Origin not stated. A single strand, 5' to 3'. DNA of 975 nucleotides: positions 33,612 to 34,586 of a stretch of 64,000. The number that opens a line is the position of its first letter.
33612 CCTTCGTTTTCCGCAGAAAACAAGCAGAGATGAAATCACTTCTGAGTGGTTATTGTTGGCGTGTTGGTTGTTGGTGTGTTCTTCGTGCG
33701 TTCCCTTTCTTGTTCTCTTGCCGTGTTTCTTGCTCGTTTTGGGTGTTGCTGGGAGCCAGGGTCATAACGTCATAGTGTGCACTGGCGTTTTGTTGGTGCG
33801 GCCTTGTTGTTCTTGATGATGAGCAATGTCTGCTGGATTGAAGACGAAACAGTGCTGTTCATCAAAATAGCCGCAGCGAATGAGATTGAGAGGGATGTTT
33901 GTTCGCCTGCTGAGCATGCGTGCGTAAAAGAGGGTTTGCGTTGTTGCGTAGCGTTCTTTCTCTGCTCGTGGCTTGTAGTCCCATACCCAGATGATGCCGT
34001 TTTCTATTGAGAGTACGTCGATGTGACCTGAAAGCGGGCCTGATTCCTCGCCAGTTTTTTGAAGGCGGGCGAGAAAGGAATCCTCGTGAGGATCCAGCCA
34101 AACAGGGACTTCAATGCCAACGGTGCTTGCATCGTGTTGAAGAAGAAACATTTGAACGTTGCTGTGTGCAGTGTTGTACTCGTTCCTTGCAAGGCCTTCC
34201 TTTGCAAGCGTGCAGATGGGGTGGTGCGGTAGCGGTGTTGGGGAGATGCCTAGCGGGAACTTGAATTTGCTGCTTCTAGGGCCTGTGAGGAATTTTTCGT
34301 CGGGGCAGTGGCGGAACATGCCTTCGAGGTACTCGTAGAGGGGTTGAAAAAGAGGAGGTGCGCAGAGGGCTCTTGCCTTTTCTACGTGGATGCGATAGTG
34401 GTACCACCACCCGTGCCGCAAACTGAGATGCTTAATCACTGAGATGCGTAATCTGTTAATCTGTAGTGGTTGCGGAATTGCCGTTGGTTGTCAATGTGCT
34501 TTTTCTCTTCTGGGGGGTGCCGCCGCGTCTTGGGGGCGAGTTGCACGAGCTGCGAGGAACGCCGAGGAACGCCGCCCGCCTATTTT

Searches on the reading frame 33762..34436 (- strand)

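Call 88: search_protein_families(library=pfam, proteins=[window:33762-34436:-], max_evalue=0.01)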
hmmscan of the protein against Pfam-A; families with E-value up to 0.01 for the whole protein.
window:33762-34436:- (224 aa): 1 family
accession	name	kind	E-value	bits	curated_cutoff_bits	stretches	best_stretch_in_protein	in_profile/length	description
PF12705.13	PDDEXK_1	-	0.00049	20.6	22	1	122-199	120-195/247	PD-(D/E)XK nuclease superfamily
